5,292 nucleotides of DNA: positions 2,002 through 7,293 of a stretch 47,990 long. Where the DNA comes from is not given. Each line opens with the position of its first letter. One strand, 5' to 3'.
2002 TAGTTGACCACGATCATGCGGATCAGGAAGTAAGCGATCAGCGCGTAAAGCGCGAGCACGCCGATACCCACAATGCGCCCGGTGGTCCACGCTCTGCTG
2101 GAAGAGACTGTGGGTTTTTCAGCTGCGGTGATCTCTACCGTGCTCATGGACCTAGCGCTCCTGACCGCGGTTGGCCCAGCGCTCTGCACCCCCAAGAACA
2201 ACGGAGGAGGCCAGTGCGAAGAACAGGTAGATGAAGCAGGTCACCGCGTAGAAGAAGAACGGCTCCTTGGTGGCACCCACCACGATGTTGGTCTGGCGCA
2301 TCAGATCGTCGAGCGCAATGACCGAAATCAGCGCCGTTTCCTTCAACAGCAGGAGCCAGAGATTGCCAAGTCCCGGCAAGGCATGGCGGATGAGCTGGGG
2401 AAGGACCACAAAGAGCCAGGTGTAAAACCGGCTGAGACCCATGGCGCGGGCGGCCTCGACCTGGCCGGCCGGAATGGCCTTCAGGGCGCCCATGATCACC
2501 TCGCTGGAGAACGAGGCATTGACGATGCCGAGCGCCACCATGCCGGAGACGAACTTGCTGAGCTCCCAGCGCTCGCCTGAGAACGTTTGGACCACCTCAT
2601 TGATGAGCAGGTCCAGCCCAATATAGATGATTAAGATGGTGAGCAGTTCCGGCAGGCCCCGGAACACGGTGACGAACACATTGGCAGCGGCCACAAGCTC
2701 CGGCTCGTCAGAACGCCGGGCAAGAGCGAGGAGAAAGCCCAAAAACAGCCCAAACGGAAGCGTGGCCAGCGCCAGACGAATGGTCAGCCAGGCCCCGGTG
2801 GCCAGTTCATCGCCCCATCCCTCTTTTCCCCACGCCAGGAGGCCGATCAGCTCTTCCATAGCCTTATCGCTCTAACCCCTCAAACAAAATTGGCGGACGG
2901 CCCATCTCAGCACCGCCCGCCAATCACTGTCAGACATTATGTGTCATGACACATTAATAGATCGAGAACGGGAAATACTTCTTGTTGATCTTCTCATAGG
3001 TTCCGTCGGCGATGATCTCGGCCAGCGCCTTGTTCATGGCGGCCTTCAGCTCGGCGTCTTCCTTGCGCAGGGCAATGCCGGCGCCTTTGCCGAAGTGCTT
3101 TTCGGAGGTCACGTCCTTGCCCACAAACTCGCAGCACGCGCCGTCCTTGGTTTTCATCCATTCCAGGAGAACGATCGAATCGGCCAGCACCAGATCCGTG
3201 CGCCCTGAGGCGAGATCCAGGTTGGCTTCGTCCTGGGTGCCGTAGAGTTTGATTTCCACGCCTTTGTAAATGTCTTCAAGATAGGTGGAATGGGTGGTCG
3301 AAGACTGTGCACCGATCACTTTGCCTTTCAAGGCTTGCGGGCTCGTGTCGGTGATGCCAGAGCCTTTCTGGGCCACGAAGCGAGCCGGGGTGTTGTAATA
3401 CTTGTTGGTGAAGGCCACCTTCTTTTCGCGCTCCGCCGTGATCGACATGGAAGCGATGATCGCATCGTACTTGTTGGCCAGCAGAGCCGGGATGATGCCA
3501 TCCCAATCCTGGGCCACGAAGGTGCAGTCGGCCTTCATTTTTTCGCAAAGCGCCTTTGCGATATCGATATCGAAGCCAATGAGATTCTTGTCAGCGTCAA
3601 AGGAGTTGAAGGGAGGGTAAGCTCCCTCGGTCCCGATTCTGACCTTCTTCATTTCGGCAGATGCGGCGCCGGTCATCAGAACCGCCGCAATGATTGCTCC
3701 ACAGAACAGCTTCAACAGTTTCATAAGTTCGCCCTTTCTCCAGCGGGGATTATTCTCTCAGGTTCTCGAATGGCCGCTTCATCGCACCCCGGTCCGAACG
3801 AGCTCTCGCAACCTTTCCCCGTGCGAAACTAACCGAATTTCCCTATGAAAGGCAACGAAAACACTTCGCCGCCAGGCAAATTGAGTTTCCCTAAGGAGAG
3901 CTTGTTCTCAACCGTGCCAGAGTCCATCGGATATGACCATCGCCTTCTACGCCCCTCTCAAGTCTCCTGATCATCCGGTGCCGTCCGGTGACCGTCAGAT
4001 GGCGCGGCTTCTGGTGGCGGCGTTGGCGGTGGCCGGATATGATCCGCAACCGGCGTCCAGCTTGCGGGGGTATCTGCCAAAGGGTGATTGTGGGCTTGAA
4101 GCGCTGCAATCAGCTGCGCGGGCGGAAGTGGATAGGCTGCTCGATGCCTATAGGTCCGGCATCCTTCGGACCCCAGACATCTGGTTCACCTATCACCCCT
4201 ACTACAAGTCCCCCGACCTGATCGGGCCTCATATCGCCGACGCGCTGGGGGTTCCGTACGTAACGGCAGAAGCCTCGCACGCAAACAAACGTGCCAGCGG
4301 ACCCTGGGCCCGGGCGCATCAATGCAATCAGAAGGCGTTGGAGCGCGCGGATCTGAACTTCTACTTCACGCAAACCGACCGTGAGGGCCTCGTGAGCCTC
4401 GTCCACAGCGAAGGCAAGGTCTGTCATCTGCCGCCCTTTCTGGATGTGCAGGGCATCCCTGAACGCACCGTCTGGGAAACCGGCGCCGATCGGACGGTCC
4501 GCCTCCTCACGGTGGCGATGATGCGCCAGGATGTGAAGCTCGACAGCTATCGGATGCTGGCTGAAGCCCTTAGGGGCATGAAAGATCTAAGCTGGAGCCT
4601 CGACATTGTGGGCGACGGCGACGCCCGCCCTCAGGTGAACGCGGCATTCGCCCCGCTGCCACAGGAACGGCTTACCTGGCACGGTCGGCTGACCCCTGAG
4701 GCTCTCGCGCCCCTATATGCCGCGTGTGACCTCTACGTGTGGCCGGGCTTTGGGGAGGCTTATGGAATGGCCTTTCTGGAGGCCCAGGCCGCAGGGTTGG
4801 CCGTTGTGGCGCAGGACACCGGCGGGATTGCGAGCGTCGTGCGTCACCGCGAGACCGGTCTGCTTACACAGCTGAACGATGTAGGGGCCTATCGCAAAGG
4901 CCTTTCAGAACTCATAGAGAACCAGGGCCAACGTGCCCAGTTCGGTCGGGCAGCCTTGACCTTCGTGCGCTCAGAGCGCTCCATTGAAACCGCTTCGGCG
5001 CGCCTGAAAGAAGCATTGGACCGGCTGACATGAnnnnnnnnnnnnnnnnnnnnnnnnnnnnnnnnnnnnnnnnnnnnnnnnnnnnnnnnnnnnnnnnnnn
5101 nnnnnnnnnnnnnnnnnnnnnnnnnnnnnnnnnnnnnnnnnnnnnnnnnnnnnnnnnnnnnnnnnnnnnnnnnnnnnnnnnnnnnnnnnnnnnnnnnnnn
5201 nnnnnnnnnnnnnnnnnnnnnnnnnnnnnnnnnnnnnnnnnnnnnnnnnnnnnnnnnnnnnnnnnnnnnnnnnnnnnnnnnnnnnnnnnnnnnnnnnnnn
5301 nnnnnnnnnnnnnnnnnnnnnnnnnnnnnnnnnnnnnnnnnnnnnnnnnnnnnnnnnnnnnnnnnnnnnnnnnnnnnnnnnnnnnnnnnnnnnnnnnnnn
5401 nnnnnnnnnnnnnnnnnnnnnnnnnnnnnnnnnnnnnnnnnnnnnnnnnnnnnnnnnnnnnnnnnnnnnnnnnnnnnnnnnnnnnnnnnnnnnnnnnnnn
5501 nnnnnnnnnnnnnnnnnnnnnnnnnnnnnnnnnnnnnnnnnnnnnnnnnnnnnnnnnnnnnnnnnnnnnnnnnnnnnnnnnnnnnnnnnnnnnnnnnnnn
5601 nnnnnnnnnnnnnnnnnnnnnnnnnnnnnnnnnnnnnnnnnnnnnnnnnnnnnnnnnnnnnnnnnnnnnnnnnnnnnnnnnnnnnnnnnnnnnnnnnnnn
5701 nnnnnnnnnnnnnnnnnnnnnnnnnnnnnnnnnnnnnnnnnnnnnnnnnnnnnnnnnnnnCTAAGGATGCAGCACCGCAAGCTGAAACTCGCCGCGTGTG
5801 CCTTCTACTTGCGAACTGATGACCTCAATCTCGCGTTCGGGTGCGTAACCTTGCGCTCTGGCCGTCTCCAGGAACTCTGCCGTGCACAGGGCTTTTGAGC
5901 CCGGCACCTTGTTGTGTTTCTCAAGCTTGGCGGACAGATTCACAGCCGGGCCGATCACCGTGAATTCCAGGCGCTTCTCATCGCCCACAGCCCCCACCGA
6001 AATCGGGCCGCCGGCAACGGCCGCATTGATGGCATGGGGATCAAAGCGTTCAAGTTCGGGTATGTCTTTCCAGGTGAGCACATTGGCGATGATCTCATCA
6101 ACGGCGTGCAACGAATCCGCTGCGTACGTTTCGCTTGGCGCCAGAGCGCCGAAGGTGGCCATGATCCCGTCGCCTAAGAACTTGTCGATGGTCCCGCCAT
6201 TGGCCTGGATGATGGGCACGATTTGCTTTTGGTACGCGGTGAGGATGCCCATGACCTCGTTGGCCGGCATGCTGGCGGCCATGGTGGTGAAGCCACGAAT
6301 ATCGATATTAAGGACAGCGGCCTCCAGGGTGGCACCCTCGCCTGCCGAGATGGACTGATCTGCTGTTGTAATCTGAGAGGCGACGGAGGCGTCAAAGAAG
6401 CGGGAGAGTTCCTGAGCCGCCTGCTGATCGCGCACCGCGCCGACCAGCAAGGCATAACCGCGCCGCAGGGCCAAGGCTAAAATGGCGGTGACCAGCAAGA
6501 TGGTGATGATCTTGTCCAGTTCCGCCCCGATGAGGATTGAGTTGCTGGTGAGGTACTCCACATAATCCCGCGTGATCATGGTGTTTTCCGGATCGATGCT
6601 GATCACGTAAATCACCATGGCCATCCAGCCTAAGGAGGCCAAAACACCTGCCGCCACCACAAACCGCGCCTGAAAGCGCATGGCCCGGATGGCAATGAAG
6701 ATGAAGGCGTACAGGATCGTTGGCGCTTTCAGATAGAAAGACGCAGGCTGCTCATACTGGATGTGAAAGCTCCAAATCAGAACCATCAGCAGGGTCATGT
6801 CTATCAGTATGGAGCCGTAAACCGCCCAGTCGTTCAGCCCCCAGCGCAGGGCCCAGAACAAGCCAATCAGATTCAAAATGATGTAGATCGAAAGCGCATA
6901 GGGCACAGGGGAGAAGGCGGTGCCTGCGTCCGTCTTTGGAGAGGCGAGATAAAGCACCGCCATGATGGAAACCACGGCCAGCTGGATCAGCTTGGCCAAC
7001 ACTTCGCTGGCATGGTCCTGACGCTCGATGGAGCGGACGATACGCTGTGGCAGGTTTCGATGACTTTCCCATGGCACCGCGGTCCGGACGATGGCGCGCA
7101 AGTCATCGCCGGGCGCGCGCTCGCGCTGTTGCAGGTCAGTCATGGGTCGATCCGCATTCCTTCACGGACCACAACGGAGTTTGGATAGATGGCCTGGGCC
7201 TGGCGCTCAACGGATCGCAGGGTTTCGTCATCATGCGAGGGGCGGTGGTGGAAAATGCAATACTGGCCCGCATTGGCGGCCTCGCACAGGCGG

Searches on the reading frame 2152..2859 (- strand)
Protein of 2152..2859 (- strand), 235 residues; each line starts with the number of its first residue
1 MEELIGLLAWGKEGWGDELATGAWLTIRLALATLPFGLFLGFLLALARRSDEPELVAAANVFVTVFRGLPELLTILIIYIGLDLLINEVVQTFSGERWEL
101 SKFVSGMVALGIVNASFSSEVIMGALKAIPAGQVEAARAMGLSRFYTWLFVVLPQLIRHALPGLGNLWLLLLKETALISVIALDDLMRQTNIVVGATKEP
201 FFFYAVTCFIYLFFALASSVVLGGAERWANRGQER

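Call 23: search_protein_families(library=pfam, proteins=[window:2152-2859:-], max_evalue=0.0001)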
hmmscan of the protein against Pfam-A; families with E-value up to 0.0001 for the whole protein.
window:2152-2859:- (235 aa): 1 family
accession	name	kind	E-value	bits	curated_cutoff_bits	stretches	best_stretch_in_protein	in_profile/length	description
PF00528.27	BPD_transp_1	-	7.1e-15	55.6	26.4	1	37-219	1-173/184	Binding-protein-dependent transport system inner membrane component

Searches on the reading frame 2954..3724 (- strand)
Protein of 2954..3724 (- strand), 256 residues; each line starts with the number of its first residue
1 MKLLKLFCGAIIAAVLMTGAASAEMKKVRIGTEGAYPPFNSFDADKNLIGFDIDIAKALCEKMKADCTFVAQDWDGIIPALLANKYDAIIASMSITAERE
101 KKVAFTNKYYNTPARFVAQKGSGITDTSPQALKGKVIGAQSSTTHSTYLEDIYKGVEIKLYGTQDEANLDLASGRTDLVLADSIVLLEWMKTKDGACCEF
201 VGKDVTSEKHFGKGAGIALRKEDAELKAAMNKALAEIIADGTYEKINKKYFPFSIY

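Call 23: search_protein_families(library=pfam, proteins=[window:2954-3724:-], max_evalue=0.0001)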
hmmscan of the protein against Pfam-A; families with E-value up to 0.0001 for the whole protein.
window:2954-3724:- (256 aa): 2 families
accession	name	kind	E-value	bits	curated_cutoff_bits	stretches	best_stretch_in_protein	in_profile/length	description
PF00497.25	SBP_bac_3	-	3.9e-44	150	26.4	1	28-252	1-131/132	Bacterial extracellular solute-binding proteins, family 3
PF10613.14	Lig_chan-Glu_bd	-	5.2e-10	39.9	30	1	71-120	64-113/115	Ligated ion channel L-glutamate- and glycine-binding site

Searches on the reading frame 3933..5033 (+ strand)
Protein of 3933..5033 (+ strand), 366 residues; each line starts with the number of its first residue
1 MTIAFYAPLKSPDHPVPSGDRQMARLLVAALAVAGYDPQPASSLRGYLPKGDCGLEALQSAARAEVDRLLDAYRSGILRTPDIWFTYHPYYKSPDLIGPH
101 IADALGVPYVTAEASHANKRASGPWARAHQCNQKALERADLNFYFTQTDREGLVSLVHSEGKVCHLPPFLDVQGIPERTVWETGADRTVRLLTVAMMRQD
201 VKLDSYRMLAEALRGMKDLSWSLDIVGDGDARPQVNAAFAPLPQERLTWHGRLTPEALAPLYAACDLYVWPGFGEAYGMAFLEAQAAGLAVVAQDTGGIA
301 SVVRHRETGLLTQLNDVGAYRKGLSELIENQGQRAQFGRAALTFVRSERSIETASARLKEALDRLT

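Call 23: search_protein_families(library=pfam, proteins=[window:3933-5033:+], max_evalue=0.0001)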
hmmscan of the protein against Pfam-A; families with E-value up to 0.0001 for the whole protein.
window:3933-5033:+ (366 aa): 2 families
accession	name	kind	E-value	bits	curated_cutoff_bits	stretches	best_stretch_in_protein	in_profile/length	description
PF13692.12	Glyco_trans_1_4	-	2.1e-23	83.6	27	1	190-330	3-142/142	Glycosyl transferases group 1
PF00534.26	Glycos_transf_1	-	2.3e-22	79.8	26.4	1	208-341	32-169/172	Glycosyl transferases group 1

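Call 68: search_protein_families(library=ncbifam, proteins=[window:3933-5033:+], max_evalue=0.00001)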
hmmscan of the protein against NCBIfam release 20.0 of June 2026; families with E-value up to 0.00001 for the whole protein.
window:3933-5033:+ (366 aa): 16 families
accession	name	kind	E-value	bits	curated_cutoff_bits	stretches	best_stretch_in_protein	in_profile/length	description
TIGR03449.1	mycothiol_MshA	equivalog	1.1e-16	60.8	462.5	1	246-357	285-395/406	D-inositol-3-phosphate glycosyltransferase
TIGR03088.1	stp2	hypoth_equivalog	5.7e-16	58.5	409.05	1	185-358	191-366/374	TIGR03088 family PEP-CTERM/XrtA system glycosyltransferase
TIGR03999.1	thiol_BshA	equivalog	8.1e-15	54.6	273.7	1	222-351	231-359/375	N-acetyl-alpha-D-glucosaminyl L-malate synthase BshA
TIGR02149.1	glgA_Coryne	subfamily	3.9e-12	46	302.4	1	235-350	251-375/391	glycogen synthase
NF041876.1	EPS_EpsE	equivalog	1.7e-11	44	400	1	186-347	212-378/389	exopolysaccharide biosynthesis GT4 family glycosyltransferase EpsE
TIGR02472.1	sucr_P_syn_N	equivalog_domain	8.6e-11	41.3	576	1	267-351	343-427/439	sucrose-phosphate synthase, putative, glycosyltransferase domain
NF038229.1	Glyco4_Geo_Pelo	equivalog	1.4e-10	40.7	400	1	79-361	54-332/338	GPMC system family 4 glycosyltransferase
TIGR04063.1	stp3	hypoth_equivalog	1.7e-10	40.4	442.05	1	222-364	246-394/397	TIGR04063 family PEP-CTERM/XrtA system glycosyltransferase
NF053787.1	GlcN_PG_synth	equivalog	2.8e-09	36.3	480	1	253-357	250-351/361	N-acetylglucosaminyl phosphatidylglycerol synthase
NF046085.1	XrtY_assoc_Gly1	equivalog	5.9e-09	35.3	400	1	149-348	171-367/387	XrtY-associated glycosyltransferase XYAG1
NF038295.1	EPS_HpsP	equivalog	1.4e-08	34.1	550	1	248-355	271-377/388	hormogonium polysaccharide biosynthesis glycosyltransferase HpsP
NF047684.1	TeichurnBiosyTuaC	equivalog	1.2e-07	31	550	1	208-362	236-386/391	teichuronic acid biosynthesis protein TuaC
TIGR04157.1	glyco_rSAM_CFB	subfamily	2.2e-07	30.2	400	1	223-322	261-358/406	TIGR04157 family glycosyltransferase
TIGR04047.1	MSMEG_0565_glyc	hypoth_equivalog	9.2e-07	28.3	259.85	1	243-357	255-367/373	MSMEG_0565 family glycosyltransferase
NF053513.1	Gtran_IagA_BgsA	equivalog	1.7e-06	27.3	460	0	246-362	217-328/333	LTA glycolipid anchor biosynthesis glycosyltransferase, IagA/BgsA family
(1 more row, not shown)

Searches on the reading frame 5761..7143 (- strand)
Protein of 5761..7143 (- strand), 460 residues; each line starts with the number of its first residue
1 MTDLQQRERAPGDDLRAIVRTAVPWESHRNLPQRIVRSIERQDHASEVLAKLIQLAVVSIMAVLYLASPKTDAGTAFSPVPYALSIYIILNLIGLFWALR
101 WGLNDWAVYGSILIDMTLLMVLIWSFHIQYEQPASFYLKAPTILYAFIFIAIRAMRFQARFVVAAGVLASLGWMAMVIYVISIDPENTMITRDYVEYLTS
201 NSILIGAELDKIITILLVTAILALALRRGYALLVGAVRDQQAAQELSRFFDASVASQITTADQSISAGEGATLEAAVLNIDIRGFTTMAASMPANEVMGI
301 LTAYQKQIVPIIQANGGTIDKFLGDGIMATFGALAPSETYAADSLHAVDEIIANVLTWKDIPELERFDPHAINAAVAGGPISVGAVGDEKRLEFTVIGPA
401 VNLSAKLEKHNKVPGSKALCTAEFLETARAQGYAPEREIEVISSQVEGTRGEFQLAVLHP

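Call 4: search_protein_families(library=pfam, proteins=[window:5761-7143:-], max_evalue=0.01)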
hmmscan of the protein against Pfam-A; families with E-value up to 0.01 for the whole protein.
window:5761-7143:- (460 aa): 1 family
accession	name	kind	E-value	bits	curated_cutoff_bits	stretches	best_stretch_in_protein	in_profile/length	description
PF00211.25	Guanylate_cyc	-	8.3e-05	22.7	21.9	1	275-410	9-139/183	Adenylate and Guanylate cyclase catalytic domain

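Call 6: search_protein_families(library=ncbifam, proteins=[window:5761-7143:-], max_evalue=0.001)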
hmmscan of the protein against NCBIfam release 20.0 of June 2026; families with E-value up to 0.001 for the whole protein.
window:5761-7143:- (460 aa): 0 families

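Call 100: search_protein_families(library=padloc, proteins=[window:5761-7143:-], max_evalue=0.001)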
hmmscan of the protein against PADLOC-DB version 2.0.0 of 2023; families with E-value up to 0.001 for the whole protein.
window:5761-7143:- (460 aa): 5 families
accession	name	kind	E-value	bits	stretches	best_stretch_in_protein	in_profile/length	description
PDLC00734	PycC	-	3.1e-18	64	1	246-416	160-329/374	Pycsar cyclase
PDLC02367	PycC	-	3.4e-14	50.8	1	259-411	28-177/226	-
PDLC00766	PycC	-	2.3e-10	38.3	1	255-414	24-183/232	Pycsar cyclase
PDLC02370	PycC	-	9.7e-07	26.4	1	280-341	87-148/340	-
PDLC00764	PycC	-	0.00044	17.3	1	278-366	98-186/449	Pycsar cyclase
